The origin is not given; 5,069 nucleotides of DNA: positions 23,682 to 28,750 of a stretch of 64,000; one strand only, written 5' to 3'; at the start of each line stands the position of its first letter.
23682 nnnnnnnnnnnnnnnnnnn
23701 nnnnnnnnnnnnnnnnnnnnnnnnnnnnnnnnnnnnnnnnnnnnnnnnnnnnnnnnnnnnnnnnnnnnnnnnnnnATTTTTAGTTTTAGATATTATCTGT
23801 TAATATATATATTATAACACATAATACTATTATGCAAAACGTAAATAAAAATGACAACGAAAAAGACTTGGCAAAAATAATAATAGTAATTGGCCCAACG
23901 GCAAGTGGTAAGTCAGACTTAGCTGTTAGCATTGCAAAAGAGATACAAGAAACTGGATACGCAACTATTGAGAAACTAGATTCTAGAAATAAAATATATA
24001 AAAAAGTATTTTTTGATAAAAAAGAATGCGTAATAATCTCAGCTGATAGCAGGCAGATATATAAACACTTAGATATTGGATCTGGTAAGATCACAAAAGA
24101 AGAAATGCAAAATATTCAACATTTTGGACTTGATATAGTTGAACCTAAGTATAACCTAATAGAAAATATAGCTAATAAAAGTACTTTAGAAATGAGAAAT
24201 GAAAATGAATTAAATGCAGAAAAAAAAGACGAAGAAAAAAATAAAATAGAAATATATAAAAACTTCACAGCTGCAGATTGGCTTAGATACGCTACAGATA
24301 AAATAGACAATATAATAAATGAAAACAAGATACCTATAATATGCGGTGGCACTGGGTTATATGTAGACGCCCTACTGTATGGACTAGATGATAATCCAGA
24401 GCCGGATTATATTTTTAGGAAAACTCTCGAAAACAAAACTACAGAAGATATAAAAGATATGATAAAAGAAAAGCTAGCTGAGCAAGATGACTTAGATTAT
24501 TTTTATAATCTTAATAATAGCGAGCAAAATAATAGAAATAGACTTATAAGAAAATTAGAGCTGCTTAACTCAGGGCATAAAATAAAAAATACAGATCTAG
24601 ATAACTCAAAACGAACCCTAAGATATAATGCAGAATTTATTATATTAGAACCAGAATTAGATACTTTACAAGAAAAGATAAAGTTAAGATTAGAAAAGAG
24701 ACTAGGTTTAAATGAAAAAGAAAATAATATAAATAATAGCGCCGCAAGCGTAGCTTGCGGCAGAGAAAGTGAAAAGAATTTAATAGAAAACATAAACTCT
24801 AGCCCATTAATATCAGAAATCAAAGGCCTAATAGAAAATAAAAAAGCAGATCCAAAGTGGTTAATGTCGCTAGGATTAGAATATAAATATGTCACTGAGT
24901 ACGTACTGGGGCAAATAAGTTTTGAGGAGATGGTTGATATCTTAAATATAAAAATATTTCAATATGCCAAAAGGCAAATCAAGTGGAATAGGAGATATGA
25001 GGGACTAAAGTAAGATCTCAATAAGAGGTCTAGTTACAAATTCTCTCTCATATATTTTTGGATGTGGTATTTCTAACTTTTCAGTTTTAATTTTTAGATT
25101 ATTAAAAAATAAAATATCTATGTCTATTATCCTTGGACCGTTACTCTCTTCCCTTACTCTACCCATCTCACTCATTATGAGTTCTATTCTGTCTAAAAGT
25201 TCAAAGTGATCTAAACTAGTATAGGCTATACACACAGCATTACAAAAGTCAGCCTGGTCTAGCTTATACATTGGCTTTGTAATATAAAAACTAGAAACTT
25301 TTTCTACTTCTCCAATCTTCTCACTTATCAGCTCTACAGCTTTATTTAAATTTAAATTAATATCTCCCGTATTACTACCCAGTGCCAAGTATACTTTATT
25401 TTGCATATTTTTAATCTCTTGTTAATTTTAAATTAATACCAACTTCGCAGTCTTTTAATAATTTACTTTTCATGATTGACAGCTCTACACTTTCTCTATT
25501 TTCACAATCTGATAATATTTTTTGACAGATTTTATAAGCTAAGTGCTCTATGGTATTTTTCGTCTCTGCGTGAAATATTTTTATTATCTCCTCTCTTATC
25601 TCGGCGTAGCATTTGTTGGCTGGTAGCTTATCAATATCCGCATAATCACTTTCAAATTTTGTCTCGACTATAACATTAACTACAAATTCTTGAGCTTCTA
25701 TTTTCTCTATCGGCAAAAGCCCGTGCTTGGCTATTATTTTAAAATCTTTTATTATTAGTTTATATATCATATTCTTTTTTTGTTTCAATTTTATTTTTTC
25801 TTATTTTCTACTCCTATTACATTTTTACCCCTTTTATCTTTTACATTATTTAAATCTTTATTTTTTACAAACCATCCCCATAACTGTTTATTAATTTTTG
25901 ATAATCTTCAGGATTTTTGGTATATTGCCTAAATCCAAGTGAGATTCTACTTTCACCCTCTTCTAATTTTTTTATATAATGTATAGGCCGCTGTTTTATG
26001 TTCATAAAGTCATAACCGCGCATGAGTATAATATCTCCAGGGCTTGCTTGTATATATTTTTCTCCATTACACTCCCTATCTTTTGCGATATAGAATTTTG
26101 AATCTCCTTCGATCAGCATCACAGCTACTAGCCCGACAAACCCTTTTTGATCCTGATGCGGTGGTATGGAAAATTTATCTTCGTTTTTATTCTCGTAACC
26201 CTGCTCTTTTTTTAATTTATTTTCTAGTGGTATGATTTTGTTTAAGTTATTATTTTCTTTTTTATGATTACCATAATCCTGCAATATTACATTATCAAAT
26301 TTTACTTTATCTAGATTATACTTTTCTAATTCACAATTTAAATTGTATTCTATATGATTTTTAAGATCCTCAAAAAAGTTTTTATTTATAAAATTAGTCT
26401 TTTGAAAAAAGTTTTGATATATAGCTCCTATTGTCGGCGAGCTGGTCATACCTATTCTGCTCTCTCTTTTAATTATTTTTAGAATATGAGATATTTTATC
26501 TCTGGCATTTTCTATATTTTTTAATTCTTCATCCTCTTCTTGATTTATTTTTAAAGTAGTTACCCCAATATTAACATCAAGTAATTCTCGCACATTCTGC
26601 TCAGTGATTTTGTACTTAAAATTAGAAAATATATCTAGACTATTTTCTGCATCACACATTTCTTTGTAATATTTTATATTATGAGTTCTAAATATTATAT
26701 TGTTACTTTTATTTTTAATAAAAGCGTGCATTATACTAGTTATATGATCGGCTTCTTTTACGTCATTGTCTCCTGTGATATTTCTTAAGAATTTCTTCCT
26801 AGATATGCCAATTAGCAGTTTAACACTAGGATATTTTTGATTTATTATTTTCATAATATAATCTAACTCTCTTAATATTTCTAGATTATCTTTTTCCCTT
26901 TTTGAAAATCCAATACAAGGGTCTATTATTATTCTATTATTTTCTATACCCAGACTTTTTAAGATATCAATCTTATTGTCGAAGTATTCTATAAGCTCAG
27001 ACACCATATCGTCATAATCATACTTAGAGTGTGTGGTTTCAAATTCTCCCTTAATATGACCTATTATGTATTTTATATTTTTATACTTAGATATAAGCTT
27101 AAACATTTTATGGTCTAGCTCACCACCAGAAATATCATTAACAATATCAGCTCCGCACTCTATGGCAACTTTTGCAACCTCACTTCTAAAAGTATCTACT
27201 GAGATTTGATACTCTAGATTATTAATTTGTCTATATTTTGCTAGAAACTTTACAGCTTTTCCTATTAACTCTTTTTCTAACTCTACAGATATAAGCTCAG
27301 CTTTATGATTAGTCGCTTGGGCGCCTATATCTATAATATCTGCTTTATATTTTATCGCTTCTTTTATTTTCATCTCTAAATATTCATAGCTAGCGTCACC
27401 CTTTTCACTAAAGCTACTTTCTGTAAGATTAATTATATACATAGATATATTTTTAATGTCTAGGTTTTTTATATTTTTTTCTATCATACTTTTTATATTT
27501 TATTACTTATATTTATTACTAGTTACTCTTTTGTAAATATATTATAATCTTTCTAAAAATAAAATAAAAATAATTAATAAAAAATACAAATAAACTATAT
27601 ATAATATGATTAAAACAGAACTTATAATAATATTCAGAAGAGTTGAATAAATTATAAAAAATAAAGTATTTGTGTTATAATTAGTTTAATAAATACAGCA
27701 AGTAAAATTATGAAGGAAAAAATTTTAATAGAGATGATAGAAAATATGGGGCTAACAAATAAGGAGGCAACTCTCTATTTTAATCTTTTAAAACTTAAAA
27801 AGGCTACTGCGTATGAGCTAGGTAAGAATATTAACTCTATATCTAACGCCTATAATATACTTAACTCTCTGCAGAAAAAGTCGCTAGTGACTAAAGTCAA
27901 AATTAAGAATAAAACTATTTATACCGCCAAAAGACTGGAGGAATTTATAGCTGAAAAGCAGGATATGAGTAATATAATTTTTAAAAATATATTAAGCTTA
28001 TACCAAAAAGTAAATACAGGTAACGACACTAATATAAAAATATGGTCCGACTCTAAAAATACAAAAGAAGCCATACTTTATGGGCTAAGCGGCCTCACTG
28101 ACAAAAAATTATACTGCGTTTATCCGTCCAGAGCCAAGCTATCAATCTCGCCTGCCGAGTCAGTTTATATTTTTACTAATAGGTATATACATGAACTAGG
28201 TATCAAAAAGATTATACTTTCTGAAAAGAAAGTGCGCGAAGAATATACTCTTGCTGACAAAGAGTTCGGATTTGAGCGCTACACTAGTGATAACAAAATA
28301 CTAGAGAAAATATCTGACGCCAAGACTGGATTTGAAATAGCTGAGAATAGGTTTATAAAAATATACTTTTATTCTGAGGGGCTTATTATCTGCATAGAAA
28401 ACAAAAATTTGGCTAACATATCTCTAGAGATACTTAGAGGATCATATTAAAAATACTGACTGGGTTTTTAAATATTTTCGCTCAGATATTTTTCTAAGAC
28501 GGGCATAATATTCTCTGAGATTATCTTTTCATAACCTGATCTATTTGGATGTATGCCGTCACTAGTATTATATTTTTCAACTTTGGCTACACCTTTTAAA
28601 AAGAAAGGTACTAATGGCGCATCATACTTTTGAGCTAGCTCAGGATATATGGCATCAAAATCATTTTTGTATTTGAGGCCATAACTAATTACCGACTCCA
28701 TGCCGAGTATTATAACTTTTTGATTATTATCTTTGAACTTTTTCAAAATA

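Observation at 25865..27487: Dihydropteroate synthase fused to an AlkB-like Fe(II)/2-oxoglutarate dioxygenase domain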

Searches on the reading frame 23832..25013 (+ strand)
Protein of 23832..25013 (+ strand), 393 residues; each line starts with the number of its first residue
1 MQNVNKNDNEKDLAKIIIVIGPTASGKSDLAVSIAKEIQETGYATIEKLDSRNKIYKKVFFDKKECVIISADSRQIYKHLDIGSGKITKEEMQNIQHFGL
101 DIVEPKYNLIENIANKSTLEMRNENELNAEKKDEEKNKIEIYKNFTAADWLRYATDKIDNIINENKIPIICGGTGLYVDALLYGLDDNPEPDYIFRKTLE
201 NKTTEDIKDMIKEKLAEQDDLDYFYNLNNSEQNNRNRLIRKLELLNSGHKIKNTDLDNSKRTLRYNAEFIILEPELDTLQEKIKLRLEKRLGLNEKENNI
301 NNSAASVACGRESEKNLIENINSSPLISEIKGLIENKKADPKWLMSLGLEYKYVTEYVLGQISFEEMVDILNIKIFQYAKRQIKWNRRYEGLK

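Call 3: search_protein_families(library=pfam, proteins=[window:23832-25013:+], max_evalue=1)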
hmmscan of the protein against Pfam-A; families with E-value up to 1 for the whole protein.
window:23832-25013:+ (393 aa): 12 families
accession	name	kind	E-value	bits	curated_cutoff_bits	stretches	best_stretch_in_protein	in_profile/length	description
PF01715.23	IPPT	-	1.4e-45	156.3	23.6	3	139-291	29-177/243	IPP transferase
PF01745.22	IPT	-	8.7e-05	22.5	20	2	15-37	2-24/233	Isopentenyl transferase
PF20720.3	nSTAND3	-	0.011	15.8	27.2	1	15-69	18-70/155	Novel STAND NTPase 3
PF13405.12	EF-hand_6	-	0.025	14.7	25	1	74-95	3-25/30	EF-hand domain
PF00036.39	EF-hand_1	-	0.031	14.2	25.4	0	83-94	13-24/29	EF hand domain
PF13202.12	EF-hand_5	-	0.051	13.5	25.9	0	83-94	12-23/25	EF hand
PF22527.2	DEXQc_Suv3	-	0.054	13.5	27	1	15-92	14-90/154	DEXQ-box helicase domain of Suv3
PF06068.19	TIP49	-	0.11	12.1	23.8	1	12-41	47-78/347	TIP49 P-loop domain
PF01583.26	APS_kinase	-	0.13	12.8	21.1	1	16-58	4-48/152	Adenylylsulphate kinase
PF02283.22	CobU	-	0.13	12.2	27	1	17-50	1-36/168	Cobinamide kinase / cobinamide phosphate guanyltransferase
PF00005.33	ABC_tran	-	0.18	12.9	25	1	15-85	12-79/137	ABC transporter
PF18267.7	Rubredoxin_C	-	0.5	10.8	25.9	1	39-65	19-46/70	Rubredoxin NAD+ reductase C-terminal domain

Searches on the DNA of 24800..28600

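Call 74: search_rna_families(source=window, start=24800, end=28600, threshold=evalue, max_evalue=1)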
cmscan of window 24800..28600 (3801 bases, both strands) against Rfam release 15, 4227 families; matches with E-value up to 1: 0.
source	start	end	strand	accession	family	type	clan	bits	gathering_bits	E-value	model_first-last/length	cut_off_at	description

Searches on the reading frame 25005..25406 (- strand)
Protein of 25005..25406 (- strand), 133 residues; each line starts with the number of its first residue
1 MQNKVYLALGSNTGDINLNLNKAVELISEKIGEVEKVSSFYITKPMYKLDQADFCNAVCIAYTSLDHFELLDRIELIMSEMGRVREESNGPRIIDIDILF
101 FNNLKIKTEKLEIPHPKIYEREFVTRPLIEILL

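Call 3: search_protein_families(library=pfam, proteins=[window:25005-25406:-], max_evalue=1)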
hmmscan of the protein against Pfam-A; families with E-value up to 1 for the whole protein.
window:25005-25406:- (133 aa): 2 families
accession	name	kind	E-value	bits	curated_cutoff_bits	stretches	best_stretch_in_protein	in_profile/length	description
PF01288.25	HPPK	-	9.9e-35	119.9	25.7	1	6-131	1-114/116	7,8-dihydro-6-hydroxymethylpterin-pyrophosphokinase (HPPK)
PF21720.4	MIOS_WD40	-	0.096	12.1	31.7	1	30-60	121-151/314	MIOS, WD40 repeat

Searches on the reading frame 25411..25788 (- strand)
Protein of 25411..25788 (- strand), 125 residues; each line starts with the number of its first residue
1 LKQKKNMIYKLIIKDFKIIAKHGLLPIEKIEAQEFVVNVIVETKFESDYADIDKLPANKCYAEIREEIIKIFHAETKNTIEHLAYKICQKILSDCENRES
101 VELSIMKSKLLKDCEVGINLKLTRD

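Call 3: search_protein_families(library=pfam, proteins=[window:25411-25788:-], max_evalue=1)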
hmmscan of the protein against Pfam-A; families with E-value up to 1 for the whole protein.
window:25411-25788:- (125 aa): 4 families
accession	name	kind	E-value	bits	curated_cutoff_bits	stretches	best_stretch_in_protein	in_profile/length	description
PF02152.23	FolB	-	3.4e-16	60.2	31.8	1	12-111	2-101/113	Dihydroneopterin aldolase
PF01014.23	Uricase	-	0.0091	16.8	25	1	36-106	25-108/140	Uricase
PF17602.7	DUF5498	-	0.011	16.6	27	0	7-48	27-71/96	Family of unknown function (DUF5498)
PF10969.13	DUF2771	-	0.086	13.5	23.8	1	71-109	8-46/128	Protein of unknown function (DUF2771)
